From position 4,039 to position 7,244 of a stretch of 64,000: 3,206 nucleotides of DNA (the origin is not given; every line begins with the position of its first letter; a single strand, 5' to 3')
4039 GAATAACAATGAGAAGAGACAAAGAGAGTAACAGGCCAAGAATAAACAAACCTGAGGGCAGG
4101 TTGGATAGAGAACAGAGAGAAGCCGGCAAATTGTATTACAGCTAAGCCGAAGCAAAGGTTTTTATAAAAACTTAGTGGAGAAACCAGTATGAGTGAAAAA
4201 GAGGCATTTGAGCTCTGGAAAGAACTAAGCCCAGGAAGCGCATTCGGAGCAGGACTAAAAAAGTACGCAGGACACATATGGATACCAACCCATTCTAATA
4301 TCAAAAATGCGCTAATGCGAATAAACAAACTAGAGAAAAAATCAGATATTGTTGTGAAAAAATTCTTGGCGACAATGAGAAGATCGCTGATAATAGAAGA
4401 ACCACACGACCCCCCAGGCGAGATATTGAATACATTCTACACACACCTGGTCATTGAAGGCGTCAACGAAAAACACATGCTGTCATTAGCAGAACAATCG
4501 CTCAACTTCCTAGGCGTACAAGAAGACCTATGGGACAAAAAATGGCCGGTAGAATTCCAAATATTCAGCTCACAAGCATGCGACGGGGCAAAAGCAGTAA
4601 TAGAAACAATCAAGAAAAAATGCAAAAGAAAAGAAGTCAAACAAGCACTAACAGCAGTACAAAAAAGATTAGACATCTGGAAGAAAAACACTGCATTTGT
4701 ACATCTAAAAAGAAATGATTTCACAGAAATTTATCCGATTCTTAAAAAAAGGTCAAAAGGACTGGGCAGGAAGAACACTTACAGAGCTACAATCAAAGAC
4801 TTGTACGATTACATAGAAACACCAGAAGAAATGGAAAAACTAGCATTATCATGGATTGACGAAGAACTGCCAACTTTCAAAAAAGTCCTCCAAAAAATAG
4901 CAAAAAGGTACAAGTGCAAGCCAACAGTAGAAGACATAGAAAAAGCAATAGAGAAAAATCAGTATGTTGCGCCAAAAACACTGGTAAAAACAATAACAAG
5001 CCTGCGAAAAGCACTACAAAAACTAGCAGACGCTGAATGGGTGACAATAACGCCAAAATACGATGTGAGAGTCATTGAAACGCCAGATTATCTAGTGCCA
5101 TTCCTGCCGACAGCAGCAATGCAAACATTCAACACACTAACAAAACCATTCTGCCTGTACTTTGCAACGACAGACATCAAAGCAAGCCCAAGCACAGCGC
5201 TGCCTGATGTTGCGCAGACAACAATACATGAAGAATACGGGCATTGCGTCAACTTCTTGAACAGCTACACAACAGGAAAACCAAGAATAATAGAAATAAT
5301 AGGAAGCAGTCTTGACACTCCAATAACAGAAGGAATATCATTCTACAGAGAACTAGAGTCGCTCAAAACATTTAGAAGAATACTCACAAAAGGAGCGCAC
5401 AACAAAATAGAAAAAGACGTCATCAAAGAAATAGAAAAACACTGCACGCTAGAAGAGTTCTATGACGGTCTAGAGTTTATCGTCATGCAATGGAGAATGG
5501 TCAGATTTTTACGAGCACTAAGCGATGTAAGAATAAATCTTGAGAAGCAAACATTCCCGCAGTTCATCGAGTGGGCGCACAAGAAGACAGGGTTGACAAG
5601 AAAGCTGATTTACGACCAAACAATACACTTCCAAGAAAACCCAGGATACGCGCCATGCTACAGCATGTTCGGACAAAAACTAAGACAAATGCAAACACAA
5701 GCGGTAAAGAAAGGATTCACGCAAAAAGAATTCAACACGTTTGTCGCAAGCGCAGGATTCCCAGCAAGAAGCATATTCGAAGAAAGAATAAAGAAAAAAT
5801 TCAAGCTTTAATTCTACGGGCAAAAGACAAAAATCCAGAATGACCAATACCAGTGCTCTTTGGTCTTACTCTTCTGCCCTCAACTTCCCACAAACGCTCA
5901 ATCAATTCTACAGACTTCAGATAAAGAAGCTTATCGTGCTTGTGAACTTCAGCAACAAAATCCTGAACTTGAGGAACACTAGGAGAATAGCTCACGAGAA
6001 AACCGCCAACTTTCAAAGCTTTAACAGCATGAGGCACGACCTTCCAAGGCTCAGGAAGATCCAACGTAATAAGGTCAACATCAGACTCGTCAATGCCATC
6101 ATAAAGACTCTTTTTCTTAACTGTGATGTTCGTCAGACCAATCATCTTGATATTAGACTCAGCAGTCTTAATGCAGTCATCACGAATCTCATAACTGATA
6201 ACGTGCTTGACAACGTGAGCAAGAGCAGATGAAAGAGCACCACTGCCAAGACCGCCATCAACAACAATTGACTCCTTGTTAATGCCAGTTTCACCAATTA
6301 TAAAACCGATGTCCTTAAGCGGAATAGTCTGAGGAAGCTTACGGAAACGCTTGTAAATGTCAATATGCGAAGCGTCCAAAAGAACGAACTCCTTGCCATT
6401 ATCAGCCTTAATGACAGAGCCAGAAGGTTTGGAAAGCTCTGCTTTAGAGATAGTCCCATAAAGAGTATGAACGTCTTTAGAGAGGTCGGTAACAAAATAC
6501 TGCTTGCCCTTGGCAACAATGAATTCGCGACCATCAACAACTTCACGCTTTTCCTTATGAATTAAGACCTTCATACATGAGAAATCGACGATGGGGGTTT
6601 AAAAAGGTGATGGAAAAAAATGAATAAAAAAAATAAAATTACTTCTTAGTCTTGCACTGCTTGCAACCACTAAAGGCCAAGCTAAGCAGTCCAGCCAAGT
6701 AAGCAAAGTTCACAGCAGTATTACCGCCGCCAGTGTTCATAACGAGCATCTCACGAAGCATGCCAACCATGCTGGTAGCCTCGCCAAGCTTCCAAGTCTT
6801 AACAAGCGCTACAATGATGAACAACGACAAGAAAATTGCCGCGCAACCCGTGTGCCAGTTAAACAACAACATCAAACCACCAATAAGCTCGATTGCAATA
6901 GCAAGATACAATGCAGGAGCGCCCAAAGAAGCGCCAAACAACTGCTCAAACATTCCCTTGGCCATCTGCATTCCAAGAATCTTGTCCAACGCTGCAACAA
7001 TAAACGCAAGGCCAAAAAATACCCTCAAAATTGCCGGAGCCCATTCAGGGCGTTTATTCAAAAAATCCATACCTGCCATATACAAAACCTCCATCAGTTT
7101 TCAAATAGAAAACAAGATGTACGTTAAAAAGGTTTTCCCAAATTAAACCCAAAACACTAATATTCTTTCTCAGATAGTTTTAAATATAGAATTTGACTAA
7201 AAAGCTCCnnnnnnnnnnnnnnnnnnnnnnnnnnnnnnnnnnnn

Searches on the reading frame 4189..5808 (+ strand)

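Call 70: search_protein_families(library=pfam, max_evalue=0.000001, proteins=[window:4189-5808:+])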
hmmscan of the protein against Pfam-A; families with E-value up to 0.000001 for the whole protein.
window:4189-5808:+ (540 aa): 1 family
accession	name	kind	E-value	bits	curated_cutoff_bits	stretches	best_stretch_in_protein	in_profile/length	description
PF05960.17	DUF885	-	1.4e-14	55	32.4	1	196-532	216-530/532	Bacterial protein of unknown function (DUF885)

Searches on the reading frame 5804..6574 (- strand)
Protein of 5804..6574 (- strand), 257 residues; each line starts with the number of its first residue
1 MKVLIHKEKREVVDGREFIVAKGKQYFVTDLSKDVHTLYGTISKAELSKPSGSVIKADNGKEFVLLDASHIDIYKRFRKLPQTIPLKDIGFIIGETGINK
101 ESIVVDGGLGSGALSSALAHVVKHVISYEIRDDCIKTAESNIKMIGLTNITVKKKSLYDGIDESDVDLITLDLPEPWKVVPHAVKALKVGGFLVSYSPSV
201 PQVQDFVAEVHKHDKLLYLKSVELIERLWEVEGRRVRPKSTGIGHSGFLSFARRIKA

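Call 70: search_protein_families(library=pfam, max_evalue=0.000001, proteins=[window:5804-6574:-])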
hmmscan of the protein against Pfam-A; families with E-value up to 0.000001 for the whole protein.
window:5804-6574:- (257 aa): 2 families
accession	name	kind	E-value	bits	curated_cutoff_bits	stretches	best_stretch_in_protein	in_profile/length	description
PF08704.16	GCD14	-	8.6e-22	78.4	26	1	83-236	23-184/247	tRNA methyltransferase complex GCD14 subunit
PF13847.12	Methyltransf_31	-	3.7e-07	30.4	27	1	99-217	2-129/145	Methyltransferase domain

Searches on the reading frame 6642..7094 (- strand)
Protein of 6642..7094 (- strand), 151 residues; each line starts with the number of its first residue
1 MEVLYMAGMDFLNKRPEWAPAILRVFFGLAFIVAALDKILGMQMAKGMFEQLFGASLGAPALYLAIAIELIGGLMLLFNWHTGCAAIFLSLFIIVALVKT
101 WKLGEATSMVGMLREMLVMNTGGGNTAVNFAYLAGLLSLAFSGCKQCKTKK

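Call 70: search_protein_families(library=pfam, max_evalue=0.000001, proteins=[window:6642-7094:-])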
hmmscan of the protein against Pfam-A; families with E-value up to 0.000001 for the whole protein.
window:6642-7094:- (151 aa): 1 family
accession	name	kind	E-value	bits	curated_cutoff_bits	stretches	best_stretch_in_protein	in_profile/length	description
PF07681.17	DoxX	-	2.5e-11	44.5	23.6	1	21-98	3-81/85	DoxX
